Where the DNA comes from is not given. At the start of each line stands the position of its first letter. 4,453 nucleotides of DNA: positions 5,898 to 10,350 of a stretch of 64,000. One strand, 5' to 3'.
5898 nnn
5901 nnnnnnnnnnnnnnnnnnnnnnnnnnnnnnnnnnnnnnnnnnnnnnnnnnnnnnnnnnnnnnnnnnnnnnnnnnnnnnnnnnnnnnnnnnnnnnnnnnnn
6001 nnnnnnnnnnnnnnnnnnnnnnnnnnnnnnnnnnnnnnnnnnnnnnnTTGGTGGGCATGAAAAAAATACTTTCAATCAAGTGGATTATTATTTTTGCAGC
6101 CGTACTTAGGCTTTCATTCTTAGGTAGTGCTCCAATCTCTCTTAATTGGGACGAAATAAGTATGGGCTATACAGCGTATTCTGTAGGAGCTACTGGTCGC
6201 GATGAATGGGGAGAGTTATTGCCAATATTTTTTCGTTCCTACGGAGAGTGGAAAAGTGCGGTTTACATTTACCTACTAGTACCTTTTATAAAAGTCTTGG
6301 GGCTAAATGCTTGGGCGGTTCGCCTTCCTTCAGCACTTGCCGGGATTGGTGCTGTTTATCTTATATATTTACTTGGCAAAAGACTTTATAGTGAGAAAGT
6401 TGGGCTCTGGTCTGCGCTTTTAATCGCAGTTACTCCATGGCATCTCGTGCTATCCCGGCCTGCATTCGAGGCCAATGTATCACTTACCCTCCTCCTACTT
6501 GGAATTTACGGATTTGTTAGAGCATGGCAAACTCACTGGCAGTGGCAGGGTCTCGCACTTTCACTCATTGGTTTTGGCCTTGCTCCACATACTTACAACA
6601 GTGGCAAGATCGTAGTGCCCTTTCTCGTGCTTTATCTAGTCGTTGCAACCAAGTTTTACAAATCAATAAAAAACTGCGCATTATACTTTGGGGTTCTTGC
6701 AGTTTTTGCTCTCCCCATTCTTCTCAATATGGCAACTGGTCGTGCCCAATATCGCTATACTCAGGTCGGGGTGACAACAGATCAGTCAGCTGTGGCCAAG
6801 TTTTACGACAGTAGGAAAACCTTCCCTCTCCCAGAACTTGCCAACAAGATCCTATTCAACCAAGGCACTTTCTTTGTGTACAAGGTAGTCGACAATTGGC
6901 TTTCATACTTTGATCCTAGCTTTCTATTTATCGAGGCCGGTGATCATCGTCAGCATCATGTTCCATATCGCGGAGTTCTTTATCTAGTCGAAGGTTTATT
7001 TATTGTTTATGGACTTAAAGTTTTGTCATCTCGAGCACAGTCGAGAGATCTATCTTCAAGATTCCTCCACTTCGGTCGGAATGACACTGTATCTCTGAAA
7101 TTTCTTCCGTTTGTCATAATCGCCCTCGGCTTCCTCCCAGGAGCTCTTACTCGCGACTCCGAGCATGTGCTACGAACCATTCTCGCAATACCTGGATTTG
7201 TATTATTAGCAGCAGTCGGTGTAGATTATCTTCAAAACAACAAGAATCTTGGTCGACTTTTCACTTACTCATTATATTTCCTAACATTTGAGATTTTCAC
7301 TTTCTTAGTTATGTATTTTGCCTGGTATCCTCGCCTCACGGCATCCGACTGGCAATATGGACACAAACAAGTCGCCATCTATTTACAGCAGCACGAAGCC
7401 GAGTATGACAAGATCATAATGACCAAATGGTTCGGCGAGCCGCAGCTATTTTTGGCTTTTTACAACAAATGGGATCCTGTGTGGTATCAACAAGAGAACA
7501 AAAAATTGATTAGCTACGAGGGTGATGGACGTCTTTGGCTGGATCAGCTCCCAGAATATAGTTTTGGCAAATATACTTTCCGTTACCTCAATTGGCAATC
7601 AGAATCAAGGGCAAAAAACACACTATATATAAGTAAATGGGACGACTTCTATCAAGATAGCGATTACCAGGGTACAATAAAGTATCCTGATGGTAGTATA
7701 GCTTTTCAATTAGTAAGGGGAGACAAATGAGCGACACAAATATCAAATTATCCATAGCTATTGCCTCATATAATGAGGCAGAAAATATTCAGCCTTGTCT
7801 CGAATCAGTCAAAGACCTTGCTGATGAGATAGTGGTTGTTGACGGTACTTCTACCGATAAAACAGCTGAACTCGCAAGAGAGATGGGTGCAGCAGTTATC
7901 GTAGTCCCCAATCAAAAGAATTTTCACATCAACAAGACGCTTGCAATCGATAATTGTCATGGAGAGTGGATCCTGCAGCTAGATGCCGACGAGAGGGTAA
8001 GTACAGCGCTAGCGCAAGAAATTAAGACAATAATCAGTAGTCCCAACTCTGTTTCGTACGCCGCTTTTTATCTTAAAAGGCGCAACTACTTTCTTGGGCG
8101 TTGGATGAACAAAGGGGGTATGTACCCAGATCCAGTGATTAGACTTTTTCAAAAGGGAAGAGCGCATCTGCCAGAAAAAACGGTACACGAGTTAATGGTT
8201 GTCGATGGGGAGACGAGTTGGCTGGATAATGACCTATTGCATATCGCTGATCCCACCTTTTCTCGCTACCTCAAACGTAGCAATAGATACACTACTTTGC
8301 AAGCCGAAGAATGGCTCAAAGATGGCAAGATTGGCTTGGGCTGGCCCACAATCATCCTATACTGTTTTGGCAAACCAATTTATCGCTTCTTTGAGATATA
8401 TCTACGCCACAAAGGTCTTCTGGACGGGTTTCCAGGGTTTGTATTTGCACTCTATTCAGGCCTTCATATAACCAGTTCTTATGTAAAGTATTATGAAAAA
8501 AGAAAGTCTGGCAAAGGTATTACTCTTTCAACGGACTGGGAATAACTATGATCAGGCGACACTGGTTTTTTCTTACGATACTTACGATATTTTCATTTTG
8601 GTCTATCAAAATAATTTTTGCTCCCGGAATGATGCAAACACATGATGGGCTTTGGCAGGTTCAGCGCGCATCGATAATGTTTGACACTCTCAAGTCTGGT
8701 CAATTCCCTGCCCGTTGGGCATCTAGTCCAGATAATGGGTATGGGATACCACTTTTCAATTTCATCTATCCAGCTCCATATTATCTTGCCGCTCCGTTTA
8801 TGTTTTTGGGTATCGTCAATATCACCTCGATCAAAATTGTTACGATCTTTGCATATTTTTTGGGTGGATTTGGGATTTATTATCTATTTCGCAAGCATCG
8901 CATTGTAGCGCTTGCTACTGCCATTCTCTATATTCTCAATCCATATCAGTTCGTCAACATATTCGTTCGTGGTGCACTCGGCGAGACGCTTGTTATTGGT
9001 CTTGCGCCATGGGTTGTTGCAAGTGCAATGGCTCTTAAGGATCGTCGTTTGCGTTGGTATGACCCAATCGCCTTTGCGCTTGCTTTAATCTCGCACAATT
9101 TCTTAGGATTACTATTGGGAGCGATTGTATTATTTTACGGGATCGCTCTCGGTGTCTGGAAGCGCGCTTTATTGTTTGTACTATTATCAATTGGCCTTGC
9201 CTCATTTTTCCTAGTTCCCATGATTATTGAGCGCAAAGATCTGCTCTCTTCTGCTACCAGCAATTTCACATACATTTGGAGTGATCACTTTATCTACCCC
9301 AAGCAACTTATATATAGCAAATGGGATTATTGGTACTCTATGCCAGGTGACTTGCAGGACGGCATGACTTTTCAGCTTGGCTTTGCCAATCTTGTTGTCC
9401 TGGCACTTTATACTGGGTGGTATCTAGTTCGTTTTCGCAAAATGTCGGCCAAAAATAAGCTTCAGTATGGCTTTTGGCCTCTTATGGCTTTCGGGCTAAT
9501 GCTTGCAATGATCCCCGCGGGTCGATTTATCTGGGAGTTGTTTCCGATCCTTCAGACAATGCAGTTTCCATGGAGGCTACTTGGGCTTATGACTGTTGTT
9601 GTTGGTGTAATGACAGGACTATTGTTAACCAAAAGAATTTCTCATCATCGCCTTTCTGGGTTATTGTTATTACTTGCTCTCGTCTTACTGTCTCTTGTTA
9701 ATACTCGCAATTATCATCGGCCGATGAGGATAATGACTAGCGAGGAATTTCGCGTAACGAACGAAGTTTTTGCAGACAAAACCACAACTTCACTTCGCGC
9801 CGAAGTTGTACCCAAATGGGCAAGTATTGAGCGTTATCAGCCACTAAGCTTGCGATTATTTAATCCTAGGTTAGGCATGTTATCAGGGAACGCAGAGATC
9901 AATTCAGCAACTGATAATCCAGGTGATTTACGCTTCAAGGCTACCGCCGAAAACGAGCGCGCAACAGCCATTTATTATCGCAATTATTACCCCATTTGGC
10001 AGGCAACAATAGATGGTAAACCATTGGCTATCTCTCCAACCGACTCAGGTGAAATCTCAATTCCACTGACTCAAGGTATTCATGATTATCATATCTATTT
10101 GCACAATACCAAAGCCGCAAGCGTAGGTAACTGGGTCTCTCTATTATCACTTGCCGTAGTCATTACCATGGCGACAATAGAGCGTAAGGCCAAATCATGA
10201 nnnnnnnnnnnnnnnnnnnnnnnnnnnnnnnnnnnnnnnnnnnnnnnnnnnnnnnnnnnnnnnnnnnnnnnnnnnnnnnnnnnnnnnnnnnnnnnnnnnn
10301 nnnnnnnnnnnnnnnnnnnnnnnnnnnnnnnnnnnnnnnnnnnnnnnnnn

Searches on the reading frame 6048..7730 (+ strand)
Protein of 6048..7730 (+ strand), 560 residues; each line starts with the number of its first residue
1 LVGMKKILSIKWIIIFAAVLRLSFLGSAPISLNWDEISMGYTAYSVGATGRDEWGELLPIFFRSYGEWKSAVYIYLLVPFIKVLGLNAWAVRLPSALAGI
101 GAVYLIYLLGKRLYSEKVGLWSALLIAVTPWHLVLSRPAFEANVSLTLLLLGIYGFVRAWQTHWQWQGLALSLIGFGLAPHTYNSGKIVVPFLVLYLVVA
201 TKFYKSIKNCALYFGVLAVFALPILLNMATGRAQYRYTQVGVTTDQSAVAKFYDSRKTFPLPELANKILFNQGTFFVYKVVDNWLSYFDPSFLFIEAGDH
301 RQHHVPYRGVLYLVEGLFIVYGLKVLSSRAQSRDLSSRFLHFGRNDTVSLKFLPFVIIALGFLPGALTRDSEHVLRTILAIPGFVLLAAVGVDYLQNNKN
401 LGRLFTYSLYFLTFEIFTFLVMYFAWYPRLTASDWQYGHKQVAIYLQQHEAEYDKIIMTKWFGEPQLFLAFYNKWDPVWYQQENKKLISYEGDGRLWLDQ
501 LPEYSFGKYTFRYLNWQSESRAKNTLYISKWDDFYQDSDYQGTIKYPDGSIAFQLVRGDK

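Call 7: search_protein_families(library=pfam, proteins=[window:6048-7730:+], max_evalue=0.00001)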
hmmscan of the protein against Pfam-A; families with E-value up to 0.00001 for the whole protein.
window:6048-7730:+ (560 aa): 2 families
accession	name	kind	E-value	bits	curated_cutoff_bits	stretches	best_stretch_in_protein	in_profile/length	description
PF13231.12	PMT_2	-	6.4e-16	59.4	26.1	1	72-221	5-155/160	Dolichyl-phosphate-mannose-protein mannosyltransferase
PF02366.24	PMT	-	3.3e-07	30.6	22.7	1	16-230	6-236/245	Dolichyl-phosphate-mannose-protein mannosyltransferase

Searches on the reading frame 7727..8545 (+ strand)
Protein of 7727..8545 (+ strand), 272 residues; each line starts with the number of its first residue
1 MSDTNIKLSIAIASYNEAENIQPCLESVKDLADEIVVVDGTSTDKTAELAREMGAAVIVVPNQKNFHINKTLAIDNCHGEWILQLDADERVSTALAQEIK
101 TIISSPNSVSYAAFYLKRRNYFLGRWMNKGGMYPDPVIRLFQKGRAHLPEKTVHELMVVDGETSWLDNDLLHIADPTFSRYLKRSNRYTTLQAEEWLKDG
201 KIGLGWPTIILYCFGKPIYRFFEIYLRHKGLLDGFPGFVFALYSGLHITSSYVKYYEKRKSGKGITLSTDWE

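Call 7: search_protein_families(library=pfam, proteins=[window:7727-8545:+], max_evalue=0.00001)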
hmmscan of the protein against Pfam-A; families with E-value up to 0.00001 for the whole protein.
window:7727-8545:+ (272 aa): 2 families
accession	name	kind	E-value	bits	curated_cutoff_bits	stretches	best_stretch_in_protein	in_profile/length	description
PF00535.33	Glycos_transf_2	-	2e-19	70.5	23.3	1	9-129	1-130/168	Glycosyl transferase family 2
PF13704.12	Glyco_tranf_2_4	-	5.8e-07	30.4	27.5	1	16-91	2-84/98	Glycosyl transferase family 2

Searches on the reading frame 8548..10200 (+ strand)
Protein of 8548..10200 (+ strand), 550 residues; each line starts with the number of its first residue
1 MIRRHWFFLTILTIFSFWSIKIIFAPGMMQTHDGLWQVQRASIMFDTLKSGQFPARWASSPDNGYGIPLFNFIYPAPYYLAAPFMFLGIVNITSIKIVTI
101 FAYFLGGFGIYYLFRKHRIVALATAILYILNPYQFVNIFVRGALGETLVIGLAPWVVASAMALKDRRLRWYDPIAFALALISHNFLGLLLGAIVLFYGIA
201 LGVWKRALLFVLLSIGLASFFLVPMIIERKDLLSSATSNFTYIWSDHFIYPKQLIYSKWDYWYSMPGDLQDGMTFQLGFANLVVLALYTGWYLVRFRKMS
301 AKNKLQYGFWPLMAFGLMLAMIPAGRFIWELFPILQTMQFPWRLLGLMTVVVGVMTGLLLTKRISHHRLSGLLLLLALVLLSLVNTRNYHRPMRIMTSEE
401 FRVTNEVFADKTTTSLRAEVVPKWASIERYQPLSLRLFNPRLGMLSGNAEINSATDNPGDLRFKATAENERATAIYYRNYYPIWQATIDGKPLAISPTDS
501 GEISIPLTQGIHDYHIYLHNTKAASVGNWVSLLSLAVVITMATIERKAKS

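Call 7: search_protein_families(library=pfam, proteins=[window:8548-10200:+], max_evalue=0.00001)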
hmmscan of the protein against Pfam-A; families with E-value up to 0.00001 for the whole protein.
window:8548-10200:+ (550 aa): 1 family
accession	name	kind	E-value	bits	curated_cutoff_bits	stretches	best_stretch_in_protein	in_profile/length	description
PF10131.15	PTPS_related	-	7.3e-07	28.5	26.4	1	74-392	5-312/621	6-pyruvoyl-tetrahydropterin synthase related domain; membrane protein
